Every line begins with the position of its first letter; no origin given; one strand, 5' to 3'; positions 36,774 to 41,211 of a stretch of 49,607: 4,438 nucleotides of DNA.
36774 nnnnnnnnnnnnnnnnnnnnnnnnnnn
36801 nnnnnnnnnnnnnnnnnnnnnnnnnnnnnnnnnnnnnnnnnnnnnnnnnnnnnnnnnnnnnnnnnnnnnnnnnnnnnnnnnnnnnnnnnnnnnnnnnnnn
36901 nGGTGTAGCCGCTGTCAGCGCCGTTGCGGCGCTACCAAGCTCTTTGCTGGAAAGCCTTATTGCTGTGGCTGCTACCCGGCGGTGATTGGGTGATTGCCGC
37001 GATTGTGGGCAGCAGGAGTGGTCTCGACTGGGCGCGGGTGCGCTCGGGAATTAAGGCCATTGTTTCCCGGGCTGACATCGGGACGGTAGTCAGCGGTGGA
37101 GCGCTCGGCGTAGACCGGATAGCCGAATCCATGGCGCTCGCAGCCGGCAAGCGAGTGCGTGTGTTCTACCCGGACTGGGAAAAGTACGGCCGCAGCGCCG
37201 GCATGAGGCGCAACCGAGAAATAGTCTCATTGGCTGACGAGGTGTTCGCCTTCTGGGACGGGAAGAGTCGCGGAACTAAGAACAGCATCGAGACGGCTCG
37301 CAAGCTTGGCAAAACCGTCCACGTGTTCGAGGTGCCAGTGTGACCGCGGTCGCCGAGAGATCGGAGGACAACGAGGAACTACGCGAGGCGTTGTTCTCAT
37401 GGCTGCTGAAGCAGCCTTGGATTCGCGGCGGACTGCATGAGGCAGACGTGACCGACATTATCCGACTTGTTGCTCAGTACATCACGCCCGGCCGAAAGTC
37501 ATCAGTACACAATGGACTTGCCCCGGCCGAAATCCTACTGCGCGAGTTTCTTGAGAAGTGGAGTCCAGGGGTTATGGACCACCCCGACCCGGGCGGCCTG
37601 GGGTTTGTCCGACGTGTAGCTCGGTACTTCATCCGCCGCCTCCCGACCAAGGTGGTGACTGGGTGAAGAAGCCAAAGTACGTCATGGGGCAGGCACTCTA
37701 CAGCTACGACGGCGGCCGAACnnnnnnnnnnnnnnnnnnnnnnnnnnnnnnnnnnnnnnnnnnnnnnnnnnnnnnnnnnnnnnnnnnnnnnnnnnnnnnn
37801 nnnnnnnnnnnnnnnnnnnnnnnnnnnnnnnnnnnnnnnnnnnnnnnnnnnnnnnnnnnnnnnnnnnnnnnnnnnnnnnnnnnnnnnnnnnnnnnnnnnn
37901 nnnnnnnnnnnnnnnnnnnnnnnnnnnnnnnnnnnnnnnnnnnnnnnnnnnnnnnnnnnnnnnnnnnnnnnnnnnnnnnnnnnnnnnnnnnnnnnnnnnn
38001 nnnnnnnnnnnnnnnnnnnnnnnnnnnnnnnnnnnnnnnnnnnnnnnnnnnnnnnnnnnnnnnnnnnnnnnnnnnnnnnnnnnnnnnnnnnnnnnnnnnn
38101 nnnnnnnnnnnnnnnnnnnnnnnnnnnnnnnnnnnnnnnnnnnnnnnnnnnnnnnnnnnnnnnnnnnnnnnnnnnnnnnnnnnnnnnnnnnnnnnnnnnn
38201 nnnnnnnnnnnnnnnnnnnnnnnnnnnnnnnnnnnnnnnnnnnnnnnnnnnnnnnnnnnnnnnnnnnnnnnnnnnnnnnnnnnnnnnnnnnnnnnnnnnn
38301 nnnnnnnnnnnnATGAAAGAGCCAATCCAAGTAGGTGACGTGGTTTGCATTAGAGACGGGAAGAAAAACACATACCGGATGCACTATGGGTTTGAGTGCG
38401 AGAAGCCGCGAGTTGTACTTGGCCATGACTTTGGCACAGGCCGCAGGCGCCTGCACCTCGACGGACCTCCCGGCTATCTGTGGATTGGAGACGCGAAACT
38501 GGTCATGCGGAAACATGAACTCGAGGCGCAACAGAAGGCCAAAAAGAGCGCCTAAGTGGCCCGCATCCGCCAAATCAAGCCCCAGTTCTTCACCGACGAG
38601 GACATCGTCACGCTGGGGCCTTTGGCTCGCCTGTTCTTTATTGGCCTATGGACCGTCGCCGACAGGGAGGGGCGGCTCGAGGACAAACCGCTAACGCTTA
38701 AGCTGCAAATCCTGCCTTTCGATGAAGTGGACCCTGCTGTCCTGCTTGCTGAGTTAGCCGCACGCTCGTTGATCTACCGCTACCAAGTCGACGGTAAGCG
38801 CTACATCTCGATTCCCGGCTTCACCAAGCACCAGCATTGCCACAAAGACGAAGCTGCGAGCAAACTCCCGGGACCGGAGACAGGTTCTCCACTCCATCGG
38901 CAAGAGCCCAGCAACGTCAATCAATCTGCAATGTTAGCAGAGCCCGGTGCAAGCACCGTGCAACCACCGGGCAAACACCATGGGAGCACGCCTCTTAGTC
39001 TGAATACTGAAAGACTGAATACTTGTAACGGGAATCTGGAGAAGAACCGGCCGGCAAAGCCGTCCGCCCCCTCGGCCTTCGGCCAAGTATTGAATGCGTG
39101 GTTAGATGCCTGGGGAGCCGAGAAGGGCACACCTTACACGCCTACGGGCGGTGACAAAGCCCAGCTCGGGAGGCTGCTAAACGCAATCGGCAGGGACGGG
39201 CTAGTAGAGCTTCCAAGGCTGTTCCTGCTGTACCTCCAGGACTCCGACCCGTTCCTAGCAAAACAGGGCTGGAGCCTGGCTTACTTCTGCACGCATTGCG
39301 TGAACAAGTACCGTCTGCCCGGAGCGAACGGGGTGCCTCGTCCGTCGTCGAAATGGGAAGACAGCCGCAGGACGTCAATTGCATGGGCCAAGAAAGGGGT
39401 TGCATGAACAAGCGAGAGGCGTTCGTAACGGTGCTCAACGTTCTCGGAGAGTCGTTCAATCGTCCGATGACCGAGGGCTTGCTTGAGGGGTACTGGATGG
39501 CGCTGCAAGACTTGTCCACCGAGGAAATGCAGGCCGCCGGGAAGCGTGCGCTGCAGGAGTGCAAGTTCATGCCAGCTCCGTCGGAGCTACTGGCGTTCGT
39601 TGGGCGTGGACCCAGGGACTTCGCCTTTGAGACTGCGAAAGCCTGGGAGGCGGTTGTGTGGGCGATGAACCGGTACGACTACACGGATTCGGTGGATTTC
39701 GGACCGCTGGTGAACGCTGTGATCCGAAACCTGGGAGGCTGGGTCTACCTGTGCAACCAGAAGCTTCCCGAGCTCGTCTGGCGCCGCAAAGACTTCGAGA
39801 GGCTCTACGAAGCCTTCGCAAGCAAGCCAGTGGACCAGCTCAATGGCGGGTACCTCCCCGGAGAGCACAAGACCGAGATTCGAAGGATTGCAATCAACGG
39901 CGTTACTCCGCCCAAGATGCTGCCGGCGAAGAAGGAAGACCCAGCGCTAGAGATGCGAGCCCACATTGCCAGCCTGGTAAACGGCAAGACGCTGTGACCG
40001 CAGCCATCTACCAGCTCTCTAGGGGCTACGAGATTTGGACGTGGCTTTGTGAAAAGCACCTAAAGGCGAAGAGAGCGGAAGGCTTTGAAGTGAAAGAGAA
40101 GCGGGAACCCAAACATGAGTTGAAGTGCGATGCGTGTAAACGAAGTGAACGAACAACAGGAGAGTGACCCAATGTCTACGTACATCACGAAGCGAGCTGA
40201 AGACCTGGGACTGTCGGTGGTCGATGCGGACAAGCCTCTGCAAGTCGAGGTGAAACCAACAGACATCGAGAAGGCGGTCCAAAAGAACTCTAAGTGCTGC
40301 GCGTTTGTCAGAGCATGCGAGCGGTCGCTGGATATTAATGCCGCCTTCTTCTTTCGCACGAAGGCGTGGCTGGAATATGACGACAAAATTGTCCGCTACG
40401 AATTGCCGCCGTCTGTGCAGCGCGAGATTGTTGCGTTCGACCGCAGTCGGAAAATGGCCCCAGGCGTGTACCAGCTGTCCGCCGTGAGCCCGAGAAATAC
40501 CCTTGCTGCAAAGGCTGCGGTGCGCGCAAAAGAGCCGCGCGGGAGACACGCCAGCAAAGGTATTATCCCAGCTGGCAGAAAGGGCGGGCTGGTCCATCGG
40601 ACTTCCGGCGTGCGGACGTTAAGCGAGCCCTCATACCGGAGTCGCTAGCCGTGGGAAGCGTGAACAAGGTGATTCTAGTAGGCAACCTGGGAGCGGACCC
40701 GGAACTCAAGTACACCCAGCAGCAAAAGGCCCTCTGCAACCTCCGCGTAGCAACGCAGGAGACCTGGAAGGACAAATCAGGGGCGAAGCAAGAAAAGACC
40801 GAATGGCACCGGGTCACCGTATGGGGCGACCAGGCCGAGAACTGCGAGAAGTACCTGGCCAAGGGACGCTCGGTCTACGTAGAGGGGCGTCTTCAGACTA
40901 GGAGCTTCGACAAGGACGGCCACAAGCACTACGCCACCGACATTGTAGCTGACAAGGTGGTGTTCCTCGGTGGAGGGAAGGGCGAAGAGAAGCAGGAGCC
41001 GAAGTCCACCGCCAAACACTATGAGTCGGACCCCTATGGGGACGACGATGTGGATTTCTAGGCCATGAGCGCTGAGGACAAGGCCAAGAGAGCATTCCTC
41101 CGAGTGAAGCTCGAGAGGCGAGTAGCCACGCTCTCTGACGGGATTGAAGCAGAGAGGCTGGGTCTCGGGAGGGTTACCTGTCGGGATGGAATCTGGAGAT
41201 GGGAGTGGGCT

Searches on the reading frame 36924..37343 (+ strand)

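Call 85: search_protein_families(library=pfam, proteins=[window:36924-37343:+], max_evalue=0.01)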
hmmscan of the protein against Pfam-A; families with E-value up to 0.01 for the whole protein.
window:36924-37343:+ (139 aa): 3 families
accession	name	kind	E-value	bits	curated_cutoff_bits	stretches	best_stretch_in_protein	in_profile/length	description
PF10686.14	YAcAr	-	4.6e-10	39.6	28.2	1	26-88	4-66/66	YspA, cpYpsA-related SLOG family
PF02481.21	DNA_processg_A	-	1.2e-09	38.2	29.6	1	25-77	47-99/212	DNA recombination-mediator protein A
PF24963.1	DUF7768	-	0.00099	19.8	26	1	83-134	46-97/98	Domain of unknown function (DUF7768)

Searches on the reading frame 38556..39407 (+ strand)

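Call 46: search_protein_families(library=phrogs, proteins=[window:38556-39407:+], max_evalue=0.001)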
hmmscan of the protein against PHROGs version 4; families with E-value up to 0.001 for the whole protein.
window:38556-39407:+ (283 aa): 9 families
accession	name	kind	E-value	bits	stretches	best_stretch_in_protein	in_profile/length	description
phrog_16167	-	DNA, RNA and nucleotide metabolism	9.8e-42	144.8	1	1-158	1-162/315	replication initiation protein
phrog_12556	-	DNA, RNA and nucleotide metabolism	3.8e-34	119.7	1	1-120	1-120/347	replication initiation protein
phrog_17247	-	unknown function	7.6e-34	118.4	1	1-110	1-110/295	-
phrog_1408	-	DNA, RNA and nucleotide metabolism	5.8e-25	89.4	1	1-110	1-114/302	replication initiation protein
phrog_2149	-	DNA, RNA and nucleotide metabolism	1.8e-24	88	1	2-173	1-165/289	replication initiation protein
phrog_8130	-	unknown function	8.4e-15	55.7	1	1-78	11-88/434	-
phrog_5810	-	DNA, RNA and nucleotide metabolism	7.1e-08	33.4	1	21-111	14-109/268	replication initiation protein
phrog_5718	-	DNA, RNA and nucleotide metabolism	2e-07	31.4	1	1-101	1-107/394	HNH endonuclease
phrog_270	-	DNA, RNA and nucleotide metabolism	0.00038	20.9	1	13-182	35-186/383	replication initiation protein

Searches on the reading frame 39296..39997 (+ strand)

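Call 71: search_protein_families(library=pfam, proteins=[window:39296-39997:+], max_evalue=0.01)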
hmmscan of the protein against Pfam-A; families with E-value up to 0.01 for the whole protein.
window:39296-39997:+ (233 aa): 1 family
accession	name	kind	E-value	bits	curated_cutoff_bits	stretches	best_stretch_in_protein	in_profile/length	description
PF20081.4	DUF6475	-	1e-09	39.1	28.5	1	137-181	6-50/90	Domain of unknown function (DUF6475)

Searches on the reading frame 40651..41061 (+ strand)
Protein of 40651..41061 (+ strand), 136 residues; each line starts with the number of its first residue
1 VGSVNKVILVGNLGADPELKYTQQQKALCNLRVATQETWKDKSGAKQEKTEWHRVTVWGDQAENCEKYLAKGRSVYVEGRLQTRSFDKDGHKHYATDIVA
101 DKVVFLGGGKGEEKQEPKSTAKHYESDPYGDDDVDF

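Call 85: search_protein_families(library=pfam, proteins=[window:40651-41061:+], max_evalue=0.01)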
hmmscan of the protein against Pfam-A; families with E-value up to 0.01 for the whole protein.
window:40651-41061:+ (136 aa): 2 families
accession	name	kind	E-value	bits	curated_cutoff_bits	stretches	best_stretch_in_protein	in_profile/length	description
PF00436.31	SSB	-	1.2e-38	131.8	26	1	4-106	1-104/104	Single-strand binding protein family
PF01336.31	tRNA_anti-codon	-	0.0023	18.3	27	1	54-96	30-70/75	OB-fold nucleic acid binding domain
